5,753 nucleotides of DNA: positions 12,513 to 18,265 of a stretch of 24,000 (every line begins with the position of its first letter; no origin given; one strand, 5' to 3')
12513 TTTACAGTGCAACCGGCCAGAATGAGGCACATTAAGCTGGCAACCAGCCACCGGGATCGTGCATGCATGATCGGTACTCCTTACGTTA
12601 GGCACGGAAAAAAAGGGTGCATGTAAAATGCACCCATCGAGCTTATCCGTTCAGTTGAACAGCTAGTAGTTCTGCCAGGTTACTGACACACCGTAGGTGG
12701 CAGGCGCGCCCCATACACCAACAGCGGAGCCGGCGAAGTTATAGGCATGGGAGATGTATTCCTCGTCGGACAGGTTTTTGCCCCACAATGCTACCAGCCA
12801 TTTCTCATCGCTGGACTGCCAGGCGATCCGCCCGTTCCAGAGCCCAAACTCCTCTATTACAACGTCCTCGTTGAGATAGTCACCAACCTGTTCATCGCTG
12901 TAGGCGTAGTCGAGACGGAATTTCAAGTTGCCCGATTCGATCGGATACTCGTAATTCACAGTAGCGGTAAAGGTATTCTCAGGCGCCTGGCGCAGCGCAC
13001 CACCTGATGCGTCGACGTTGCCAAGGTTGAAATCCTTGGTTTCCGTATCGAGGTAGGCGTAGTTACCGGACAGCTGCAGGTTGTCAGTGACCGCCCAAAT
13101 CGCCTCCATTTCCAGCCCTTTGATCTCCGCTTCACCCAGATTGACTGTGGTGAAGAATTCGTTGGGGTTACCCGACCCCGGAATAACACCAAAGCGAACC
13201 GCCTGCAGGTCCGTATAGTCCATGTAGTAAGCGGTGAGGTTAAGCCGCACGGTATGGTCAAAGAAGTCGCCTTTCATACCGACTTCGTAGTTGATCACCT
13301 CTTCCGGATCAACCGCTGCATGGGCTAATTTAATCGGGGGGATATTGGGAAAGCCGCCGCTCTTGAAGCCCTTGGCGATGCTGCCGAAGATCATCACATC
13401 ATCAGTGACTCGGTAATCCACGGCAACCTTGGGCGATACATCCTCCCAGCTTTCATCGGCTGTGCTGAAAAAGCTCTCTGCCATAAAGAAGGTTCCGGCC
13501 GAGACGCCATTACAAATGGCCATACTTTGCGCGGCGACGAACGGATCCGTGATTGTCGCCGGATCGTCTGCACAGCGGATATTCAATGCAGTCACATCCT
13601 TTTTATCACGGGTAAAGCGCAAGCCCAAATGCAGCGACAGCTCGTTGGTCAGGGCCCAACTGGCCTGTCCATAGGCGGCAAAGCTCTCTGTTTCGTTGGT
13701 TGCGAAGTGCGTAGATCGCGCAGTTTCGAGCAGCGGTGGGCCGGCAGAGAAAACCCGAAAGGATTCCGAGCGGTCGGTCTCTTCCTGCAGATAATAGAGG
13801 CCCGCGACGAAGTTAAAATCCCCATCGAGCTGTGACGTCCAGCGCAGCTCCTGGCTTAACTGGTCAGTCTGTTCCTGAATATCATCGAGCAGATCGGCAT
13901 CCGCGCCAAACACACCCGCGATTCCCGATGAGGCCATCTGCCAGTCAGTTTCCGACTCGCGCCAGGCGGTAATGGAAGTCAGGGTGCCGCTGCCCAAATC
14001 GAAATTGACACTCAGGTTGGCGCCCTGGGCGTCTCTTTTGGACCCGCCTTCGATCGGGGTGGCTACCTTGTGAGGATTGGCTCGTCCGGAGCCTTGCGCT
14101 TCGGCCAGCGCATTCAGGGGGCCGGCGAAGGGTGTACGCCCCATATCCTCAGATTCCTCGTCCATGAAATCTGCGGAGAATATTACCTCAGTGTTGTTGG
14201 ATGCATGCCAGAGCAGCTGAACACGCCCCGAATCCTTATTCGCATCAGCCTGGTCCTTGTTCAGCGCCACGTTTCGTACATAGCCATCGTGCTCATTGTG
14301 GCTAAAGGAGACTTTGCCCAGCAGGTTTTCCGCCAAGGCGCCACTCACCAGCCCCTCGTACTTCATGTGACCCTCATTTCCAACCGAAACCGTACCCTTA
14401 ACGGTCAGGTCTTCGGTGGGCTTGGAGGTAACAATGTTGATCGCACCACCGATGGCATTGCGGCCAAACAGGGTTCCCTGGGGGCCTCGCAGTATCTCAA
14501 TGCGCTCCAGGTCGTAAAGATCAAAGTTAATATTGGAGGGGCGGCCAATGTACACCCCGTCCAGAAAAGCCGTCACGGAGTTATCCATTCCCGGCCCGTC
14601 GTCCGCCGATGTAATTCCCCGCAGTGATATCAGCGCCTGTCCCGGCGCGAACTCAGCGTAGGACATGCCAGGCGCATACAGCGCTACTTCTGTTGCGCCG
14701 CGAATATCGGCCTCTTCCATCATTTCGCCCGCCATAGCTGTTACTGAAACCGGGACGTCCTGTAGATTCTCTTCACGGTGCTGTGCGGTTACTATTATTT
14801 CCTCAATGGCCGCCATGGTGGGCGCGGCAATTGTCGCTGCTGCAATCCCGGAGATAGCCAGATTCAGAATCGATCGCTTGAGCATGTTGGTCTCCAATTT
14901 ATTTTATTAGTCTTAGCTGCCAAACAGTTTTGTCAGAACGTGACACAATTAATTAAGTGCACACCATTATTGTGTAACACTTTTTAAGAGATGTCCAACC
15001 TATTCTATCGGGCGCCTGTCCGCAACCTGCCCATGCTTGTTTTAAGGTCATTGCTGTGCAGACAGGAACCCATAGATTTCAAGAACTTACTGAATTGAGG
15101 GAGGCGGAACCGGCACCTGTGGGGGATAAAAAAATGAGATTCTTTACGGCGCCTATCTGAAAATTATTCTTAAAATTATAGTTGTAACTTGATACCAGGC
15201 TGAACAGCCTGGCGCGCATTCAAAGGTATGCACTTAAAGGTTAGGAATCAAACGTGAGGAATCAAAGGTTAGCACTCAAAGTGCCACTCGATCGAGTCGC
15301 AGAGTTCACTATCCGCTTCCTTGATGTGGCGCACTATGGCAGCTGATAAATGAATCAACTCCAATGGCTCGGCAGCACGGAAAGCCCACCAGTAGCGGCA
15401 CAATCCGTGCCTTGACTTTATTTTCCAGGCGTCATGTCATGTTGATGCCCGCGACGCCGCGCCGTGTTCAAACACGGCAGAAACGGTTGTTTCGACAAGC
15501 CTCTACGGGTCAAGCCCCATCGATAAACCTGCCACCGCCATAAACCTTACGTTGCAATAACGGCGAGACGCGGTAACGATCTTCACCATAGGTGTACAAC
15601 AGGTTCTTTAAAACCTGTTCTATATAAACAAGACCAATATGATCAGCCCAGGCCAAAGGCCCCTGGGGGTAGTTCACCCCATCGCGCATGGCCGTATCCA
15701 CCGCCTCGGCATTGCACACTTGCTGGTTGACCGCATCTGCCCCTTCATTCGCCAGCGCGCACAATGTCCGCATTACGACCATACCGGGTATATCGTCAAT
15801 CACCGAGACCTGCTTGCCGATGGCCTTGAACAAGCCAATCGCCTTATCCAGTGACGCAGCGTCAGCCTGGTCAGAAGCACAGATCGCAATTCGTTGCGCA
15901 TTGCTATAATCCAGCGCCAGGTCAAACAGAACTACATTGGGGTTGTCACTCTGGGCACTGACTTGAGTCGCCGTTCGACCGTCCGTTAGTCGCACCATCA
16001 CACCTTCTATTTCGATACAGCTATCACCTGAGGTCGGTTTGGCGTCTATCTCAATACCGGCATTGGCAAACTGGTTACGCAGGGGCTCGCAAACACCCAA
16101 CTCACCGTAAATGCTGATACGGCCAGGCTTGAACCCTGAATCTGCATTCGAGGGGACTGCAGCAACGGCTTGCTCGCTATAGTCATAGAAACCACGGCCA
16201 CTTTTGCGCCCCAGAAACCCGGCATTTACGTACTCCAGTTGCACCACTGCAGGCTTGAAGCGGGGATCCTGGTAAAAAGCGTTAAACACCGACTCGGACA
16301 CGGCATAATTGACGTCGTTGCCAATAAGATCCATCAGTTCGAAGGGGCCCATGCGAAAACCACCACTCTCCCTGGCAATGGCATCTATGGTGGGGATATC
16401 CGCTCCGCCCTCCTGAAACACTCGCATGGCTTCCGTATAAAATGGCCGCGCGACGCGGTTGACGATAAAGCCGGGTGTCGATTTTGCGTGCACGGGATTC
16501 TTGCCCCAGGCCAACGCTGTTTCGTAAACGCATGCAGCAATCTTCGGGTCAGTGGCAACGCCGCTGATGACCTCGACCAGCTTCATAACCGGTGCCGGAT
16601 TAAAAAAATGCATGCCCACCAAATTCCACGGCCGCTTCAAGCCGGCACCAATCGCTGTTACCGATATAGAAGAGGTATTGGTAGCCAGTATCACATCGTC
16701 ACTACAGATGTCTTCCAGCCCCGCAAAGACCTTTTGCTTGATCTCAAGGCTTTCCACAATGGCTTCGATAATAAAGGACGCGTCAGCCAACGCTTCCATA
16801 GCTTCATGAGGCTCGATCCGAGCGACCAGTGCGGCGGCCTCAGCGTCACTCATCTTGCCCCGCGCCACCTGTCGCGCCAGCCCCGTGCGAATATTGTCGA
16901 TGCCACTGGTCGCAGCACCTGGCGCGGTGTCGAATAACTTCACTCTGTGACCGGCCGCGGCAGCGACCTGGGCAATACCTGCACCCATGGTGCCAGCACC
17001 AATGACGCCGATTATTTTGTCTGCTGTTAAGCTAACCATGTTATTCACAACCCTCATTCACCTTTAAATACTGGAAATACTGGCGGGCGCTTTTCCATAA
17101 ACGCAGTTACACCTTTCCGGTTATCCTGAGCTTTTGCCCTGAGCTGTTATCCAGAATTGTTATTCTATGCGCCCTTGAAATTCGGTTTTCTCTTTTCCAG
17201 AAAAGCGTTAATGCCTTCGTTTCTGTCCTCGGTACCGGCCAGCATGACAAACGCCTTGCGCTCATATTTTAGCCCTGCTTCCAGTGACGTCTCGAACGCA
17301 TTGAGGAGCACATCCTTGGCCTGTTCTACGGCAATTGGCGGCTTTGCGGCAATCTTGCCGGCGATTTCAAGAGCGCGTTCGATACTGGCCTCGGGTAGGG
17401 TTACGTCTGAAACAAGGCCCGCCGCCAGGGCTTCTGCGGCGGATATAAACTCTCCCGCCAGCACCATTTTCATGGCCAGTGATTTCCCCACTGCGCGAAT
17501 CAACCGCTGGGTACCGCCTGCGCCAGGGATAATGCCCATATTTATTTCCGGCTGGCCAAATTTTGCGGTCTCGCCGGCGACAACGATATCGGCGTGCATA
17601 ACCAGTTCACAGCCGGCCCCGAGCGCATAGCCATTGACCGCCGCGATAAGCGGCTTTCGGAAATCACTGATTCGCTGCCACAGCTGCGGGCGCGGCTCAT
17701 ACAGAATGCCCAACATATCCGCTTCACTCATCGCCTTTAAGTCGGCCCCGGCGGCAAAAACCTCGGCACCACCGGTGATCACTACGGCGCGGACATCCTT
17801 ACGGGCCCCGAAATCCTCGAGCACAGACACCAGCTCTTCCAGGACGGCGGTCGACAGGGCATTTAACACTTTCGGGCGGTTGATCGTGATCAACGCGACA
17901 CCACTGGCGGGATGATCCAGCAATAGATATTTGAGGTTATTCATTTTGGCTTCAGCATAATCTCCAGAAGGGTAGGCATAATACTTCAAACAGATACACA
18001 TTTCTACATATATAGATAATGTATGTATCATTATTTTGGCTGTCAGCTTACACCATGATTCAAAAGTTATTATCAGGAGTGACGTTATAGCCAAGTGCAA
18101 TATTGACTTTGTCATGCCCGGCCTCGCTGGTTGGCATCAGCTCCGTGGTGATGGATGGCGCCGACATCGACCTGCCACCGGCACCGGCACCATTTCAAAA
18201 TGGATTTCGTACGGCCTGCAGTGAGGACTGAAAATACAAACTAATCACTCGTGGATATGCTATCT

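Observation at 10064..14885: Penicillin-G-acylase-type lipoprotein plus TonB-dependent receptor embedded inside the phenylacetate (paa) cluster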

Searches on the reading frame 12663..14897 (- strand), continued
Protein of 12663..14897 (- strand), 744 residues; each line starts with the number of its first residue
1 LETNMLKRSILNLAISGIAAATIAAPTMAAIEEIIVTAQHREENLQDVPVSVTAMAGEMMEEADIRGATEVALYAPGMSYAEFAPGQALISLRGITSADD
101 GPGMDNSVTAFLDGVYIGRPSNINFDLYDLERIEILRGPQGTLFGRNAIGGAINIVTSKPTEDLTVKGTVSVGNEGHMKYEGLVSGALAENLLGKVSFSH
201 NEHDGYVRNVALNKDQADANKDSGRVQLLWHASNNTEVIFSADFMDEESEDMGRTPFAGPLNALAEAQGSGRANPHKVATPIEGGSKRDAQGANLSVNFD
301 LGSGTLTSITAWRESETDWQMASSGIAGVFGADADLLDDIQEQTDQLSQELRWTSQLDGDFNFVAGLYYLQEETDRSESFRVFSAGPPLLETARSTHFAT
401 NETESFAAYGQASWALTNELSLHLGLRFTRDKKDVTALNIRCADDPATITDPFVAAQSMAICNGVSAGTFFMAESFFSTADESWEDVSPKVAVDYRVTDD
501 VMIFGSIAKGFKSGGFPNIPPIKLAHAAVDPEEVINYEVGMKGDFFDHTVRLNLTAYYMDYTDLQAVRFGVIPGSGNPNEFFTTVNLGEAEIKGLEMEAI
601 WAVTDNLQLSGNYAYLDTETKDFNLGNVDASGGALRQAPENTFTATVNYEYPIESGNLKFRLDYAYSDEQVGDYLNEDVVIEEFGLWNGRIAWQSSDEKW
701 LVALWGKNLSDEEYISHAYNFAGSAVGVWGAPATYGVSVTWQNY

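Call 72: find_encoding_contigs(protein=P0141, flank=8000, max_places=1)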
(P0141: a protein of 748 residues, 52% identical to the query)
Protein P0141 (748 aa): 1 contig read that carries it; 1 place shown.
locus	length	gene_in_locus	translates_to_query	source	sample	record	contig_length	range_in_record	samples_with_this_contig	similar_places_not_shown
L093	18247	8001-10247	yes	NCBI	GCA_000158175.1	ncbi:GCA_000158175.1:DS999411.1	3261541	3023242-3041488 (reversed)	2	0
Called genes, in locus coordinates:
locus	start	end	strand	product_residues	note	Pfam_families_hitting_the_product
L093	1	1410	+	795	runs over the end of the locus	PF07715:Plug, PF00593:TonB_dep_Rec_b-barrel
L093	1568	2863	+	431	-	PF00202:Aminotran_3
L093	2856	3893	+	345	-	PF01636:APH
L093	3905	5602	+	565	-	PF00884:Sulfatase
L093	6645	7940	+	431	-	PF00501:AMP-binding, PF14535:AMP-binding_C_2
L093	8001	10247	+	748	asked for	PF07715:Plug, PF00593:TonB_dep_Rec_b-barrel, PF25183:OMP_b-brl_4 (weak), PF14905:OMP_b-brl_3 (faint)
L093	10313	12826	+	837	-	PF01804:Penicil_amidase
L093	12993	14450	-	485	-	PF01425:Amidase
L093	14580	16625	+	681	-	PF00171:Aldedh, PF01575:MaoC_dehydratas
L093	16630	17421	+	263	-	PF00378:ECH_1, PF16113:ECH_2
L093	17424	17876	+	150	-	PF03061:4HBT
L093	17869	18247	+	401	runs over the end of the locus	PF00108:Thiolase_N, PF00109:ketoacyl-synt (faint), PF02803:Thiolase_C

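Call 73: find_encoding_contigs(protein=P0128, flank=8000, max_places=1)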
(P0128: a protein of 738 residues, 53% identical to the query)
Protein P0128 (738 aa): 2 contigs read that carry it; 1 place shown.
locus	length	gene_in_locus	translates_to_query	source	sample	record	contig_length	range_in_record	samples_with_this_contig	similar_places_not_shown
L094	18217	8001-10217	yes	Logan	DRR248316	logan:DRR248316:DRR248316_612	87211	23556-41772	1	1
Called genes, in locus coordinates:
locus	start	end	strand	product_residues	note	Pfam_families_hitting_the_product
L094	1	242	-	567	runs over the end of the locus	PF02463:SMC_N (faint), PF03193:RsgA_GTPase (faint), PF13555:AAA_29 (faint), PF20703:nSTAND1 (faint), PF00005:ABC_tran, PF13304:AAA_21 (faint), PF12558:DUF3744, PF00005:ABC_tran, +1 more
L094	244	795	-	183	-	PF07155:ECF-ribofla_trS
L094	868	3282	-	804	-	PF07715:Plug, PF00593:TonB_dep_Rec_b-barrel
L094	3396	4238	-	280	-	PF02798:GST_N (weak), PF13409:GST_N_2 (weak), PF00043:GST_C (weak), PF13410:GST_C_2 (weak)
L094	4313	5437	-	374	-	PF00355:Rieske, PF00848:Ring_hydroxyl_A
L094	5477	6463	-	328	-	PF07848:PaaX, PF20803:PaaX_M, PF08223:PaaX_C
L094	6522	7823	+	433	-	PF00501:AMP-binding, PF14535:AMP-binding_C_2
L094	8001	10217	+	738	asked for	PF07715:Plug, PF00593:TonB_dep_Rec_b-barrel, PF25183:OMP_b-brl_4 (weak)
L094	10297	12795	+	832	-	PF01804:Penicil_amidase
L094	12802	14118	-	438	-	PF01425:Amidase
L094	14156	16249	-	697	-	PF00378:ECH_1, PF16113:ECH_2, PF02737:3HCDH_N, PF00725:3HCDH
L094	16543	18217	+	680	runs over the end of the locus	PF00171:Aldedh, PF01575:MaoC_dehydratas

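Call 74: find_encoding_contigs(protein=P0152, flank=8000, max_places=1)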
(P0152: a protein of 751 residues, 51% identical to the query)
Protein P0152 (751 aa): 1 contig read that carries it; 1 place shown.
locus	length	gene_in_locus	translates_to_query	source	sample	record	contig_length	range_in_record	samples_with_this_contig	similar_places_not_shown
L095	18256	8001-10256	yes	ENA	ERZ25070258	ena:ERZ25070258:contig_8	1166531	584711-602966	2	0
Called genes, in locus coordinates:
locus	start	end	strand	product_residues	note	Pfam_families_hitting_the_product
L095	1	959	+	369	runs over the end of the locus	PF01817:CM_2, PF02153:PDH_N, PF20463:PDH_C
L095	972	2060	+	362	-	PF04340:DUF484, PF13185:GAF_2 (faint), PF00990:GGDEF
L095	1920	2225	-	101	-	-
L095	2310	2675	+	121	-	PF00293:NUDIX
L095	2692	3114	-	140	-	PF03653:UPF0093, PF05425:CopD (weak)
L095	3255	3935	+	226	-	PF20567:DUF6776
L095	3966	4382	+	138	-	PF04519:Bactofilin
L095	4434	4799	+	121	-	PF01521:Fe-S_biosyn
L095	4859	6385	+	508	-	PF02541:Ppx-GppA, PF21447:Ppx-GppA_III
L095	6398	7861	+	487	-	PF01425:Amidase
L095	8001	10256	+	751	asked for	PF07715:Plug, PF00593:TonB_dep_Rec_b-barrel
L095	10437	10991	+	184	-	PF07638:Sigma70_ECF, PF08281:Sigma70_r4_2 (faint)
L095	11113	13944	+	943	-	PF00069:Pkinase, PF07714:PK_Tyr_Ser-Thr, PF13424:TPR_12, PF13374:TPR_10, PF13374:TPR_10, PF13424:TPR_12, PF17874:TPR_MalT, PF24885:TPR_NPHP3, +20 more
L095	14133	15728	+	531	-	PF03150:CCP_MauG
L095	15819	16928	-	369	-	PF03702:AnmK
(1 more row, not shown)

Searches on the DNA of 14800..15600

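Call 67: search_rna_families(source=window, start=14800, end=15600, threshold=evalue, max_evalue=1)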
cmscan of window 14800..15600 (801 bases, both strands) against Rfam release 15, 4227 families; matches with E-value up to 1: 0.
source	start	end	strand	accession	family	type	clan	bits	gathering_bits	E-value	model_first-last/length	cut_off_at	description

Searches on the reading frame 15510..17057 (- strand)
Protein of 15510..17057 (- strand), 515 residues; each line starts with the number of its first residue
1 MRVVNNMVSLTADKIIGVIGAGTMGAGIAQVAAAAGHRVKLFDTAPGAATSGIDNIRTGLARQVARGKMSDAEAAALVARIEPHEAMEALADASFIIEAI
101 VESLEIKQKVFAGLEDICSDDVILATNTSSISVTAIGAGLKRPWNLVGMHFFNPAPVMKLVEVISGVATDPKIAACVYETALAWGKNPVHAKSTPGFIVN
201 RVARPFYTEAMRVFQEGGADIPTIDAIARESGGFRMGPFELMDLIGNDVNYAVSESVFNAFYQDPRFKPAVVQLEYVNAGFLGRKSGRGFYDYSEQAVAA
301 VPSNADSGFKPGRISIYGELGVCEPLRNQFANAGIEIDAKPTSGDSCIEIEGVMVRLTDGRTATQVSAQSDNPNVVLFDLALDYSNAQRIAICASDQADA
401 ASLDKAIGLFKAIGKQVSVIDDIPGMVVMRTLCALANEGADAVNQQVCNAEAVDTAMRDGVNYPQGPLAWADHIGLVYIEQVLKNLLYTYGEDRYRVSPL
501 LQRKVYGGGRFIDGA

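Call 4: search_protein_families(library=pfam, proteins=[window:15510-17057:-])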
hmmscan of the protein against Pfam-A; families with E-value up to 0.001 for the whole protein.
window:15510-17057:- (515 aa): 5 families
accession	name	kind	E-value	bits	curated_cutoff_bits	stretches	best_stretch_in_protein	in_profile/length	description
PF02737.24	3HCDH_N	-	3.6e-61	206.6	22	1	16-193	2-179/180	3-hydroxyacyl-CoA dehydrogenase, NAD binding domain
PF00725.27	3HCDH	-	1.5e-47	160.5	22.1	2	196-293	1-97/97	3-hydroxyacyl-CoA dehydrogenase, C-terminal domain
PF18321.7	3HCDH_RFF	-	9.2e-25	87.2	23.6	1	355-424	1-69/69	3-hydroxybutyryl-CoA dehydrogenase reduced Rossmann-fold domain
PF01656.29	CbiA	-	0.00024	21.5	25.4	0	23-114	14-54/125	CobQ/CobB/MinD/ParA nucleotide binding domain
PF03446.21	NAD_binding_2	-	0.00032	21.2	21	1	16-131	2-97/161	NAD binding domain of 6-phosphogluconate dehydrogenase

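Call 5: search_protein_families(library=ncbifam, proteins=[window:15510-17057:-])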
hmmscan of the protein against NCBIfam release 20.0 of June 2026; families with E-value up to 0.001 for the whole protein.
window:15510-17057:- (515 aa): 19 families
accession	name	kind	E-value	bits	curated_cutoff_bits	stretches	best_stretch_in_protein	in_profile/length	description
TIGR02279.1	PaaC-3OHAcCoADH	equivalog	1.6e-207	690.4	669.4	1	10-508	2-498/503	3-hydroxyacyl-CoA dehydrogenase PaaH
NF006124.0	PRK08268.1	subfamily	4.7e-196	652.6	508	1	11-509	5-500/507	3-hydroxyacyl-CoA dehydrogenase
NF004474.0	PRK05808.1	subfamily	1.7e-109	365.5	408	2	14-294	4-283/283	3-hydroxybutyryl-CoA dehydrogenase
NF005715.0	PRK07530.1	equivalog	5.4e-96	321.4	420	2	14-297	5-287/292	3-hydroxybutyryl-CoA dehydrogenase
NF005875.0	PRK07819.1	subfamily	1.9e-86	290.1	319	2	15-293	7-286/287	3-hydroxybutyryl-CoA dehydrogenase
NF006722.0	PRK09260.1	equivalog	5.6e-83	278.5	429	2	16-297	5-285/289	3-hydroxyacyl-CoA dehydrogenase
NF004699.0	PRK06035.1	equivalog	2e-73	247.1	500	1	14-293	4-290/294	3-hydroxyacyl-CoA dehydrogenase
NF008727.0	PRK11730.1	equivalog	1.4e-70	238.5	870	1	14-297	314-596/717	fatty acid oxidation complex subunit alpha FadB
NF006125.0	PRK08269.1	equivalog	9e-63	212.3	427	2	13-300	5-303/334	3-hydroxybutyryl-CoA dehydrogenase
NF008363.0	PRK11154.1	equivalog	1.4e-62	211.9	869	2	14-297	310-590/708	fatty acid oxidation complex subunit alpha FadJ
TIGR02441.1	fa_ox_alpha_mit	equivalog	4.8e-62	210.1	964.65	2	14-302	336-622/737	fatty acid oxidation complex subunit alpha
TIGR02437.1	FadB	equivalog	1.4e-56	192.3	933.55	1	14-296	314-595/714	fatty acid oxidation complex subunit alpha FadB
NF042925.1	FHMPC_DH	equivalog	1.7e-55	188.5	500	2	16-303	3-290/304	5-formyl-3-hydroxy-2-methylpyridine 4-carboxylate 5-dehydrogenase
NF006143.0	PRK08293.1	equivalog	1.4e-54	185.4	312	1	14-295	5-289/291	3-hydroxyacyl-CoA dehydrogenase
TIGR02440.1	FadJ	equivalog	9.6e-53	179.5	968.45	1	14-320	305-598/699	fatty acid oxidation complex subunit alpha FadJ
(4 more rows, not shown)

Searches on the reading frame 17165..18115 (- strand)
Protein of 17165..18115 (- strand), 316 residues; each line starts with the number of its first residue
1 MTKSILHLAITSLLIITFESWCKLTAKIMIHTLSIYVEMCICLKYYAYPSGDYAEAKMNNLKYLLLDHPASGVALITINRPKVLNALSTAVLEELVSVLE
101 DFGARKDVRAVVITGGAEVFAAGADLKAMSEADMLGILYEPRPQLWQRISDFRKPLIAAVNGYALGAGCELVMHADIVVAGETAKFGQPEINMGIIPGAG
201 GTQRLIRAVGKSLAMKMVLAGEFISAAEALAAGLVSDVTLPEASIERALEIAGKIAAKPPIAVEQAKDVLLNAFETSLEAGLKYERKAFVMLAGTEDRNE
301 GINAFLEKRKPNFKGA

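Call 4: search_protein_families(library=pfam, proteins=[window:17165-18115:-])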
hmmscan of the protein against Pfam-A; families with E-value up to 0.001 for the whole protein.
window:17165-18115:- (316 aa): 2 families
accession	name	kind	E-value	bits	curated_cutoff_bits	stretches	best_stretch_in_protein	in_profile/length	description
PF00378.25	ECH_1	-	4.4e-76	256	27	1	71-315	4-250/251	Enoyl-CoA hydratase/isomerase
PF16113.10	ECH_2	-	5.4e-35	121.9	27.2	1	74-245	2-177/335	Enoyl-CoA hydratase/isomerase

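Call 5: search_protein_families(library=ncbifam, proteins=[window:17165-18115:-])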
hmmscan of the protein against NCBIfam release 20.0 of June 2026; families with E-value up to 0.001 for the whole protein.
window:17165-18115:- (316 aa): 73 families (the best 25 are shown)
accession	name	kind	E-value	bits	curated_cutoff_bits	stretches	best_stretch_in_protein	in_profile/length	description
NF007239.0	PRK09674.1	equivalog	5.8e-112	373.3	371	1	63-315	4-256/257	2,3-dehydroadipyl-CoA hydratase PaaF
NF006007.0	PRK08138.1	subfamily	6.9e-99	330.4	355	1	61-315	6-260/261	enoyl-CoA hydratase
NF004517.0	PRK05862.1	equivalog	1.1e-84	284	396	1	70-314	11-255/257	enoyl-CoA hydratase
NF051848.1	EnCoAHydtEchA19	equivalog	3.1e-70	236.7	400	1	72-315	9-257/258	enoyl-CoA hydratase EchA19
NF004475.0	PRK05809.1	subfamily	3.1e-70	236.6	394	1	62-314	4-258/260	short-chain-enoyl-CoA hydratase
NF005802.0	PRK07657.1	equivalog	1.2e-65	221.6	363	1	65-315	6-259/260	enoyl-CoA hydratase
NF005803.0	PRK07658.1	equivalog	2.4e-65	220.5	313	1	71-315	10-256/257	enoyl-CoA hydratase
NF006100.0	PRK08252.1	subfamily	8.3e-60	202.5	282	1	70-315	10-253/254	crotonase/enoyl-CoA hydratase family protein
NF005073.0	PRK06495.1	subfamily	1.3e-57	195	296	1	72-315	13-256/257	enoyl-CoA hydratase/isomerase family protein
NF006566.0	PRK09076.1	subfamily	8.3e-57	192.7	286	1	71-314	13-258/260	enoyl-CoA hydratase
NF004634.0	PRK05980.1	equivalog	5.5e-55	186.6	375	1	68-314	8-261/263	crotonase/enoyl-CoA hydratase family protein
NF006699.0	PRK09245.1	subfamily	1.6e-53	181.6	354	1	70-315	10-265/266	crotonase/enoyl-CoA hydratase family protein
NF006008.0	PRK08139.1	equivalog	3.9e-53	180.7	313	1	58-315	6-265/266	enoyl-CoA hydratase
NF042430.2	EnCoAhydt_DpgD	equivalog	8.9e-52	176.1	400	1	72-315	6-257/258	enoyl-CoA-hydratase DpgD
NF004840.0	PRK06190.1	equivalog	1.9e-51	175.2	253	1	64-290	5-233/260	enoyl-CoA hydratase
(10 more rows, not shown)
